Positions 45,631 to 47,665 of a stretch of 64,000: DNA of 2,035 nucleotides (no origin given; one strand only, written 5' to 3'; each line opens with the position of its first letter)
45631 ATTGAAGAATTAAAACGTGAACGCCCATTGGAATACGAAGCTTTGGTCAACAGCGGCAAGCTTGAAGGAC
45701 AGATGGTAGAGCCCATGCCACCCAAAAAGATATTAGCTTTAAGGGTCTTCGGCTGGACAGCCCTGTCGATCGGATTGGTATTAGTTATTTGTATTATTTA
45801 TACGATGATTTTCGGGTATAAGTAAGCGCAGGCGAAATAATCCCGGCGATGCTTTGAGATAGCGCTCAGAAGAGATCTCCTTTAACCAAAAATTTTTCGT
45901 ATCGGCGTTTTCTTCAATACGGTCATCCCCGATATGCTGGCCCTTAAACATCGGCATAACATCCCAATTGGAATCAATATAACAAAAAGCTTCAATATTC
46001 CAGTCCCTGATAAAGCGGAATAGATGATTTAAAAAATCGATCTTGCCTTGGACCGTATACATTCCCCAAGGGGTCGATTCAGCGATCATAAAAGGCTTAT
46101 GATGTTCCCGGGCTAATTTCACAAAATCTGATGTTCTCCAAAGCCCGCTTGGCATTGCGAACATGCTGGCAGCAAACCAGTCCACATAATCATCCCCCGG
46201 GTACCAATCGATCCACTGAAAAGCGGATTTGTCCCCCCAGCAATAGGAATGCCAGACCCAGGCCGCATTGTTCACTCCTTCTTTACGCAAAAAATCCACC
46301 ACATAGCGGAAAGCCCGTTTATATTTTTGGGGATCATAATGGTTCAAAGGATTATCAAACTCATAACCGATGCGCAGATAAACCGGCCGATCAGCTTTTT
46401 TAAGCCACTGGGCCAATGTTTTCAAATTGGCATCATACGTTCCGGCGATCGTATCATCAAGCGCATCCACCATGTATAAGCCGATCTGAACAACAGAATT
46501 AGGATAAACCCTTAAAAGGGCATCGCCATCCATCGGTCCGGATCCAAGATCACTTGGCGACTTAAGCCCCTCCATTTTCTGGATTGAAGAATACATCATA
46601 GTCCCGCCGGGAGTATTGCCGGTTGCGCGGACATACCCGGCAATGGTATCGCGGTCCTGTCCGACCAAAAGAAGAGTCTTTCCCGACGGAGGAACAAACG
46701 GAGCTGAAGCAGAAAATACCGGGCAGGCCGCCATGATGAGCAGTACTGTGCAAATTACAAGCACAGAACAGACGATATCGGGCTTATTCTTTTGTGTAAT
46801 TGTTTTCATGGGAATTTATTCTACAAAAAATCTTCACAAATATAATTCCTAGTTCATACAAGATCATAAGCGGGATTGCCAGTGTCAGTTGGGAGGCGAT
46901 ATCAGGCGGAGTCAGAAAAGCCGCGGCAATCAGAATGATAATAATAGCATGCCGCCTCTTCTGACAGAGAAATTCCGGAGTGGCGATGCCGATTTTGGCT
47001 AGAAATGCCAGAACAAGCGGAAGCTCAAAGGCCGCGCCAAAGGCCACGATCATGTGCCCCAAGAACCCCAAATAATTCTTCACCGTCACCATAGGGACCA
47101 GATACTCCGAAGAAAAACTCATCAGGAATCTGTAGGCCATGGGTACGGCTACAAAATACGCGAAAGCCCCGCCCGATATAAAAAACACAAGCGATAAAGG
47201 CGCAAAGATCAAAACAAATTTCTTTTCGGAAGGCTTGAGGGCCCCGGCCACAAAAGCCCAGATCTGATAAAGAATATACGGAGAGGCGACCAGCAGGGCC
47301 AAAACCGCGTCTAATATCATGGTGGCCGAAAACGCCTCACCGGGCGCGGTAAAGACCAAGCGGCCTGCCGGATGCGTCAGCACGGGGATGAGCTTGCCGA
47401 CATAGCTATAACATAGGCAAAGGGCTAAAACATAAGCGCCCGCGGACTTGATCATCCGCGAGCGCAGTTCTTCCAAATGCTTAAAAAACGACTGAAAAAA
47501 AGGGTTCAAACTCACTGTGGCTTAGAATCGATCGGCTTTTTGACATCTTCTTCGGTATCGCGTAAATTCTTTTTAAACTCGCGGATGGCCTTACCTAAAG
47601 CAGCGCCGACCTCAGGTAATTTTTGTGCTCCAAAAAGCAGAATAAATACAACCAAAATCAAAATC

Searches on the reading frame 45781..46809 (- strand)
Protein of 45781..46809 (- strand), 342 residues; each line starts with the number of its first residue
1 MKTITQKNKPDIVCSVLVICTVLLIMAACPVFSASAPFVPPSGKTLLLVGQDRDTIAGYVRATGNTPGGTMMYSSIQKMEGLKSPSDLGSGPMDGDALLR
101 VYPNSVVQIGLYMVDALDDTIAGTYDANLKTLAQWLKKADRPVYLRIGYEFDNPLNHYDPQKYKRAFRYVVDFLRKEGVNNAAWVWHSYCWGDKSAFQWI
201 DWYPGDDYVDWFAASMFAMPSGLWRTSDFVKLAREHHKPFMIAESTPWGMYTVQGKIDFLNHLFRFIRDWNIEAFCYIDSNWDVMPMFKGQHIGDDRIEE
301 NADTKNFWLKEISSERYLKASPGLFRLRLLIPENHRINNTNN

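Call 37: search_protein_families(library=pfam, proteins=[window:45781-46809:-], max_evalue=0.00001)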
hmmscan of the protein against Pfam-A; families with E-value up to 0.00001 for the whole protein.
window:45781-46809:- (342 aa): 1 family
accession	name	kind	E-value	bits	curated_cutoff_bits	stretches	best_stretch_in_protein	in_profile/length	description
PF02156.21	Glyco_hydro_26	-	1.9e-06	27.9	20.2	1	159-247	175-258/311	Glycosyl hydrolase family 26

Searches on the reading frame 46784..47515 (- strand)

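Call 37: search_protein_families(library=pfam, proteins=[window:46784-47515:-], max_evalue=0.00001)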
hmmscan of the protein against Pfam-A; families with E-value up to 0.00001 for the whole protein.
window:46784-47515:- (243 aa): 1 family
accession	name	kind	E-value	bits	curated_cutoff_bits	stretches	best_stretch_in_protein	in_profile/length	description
PF00902.23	TatC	-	3.2e-61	207.2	25.1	1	12-215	1-208/208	Sec-independent protein translocase protein (TatC)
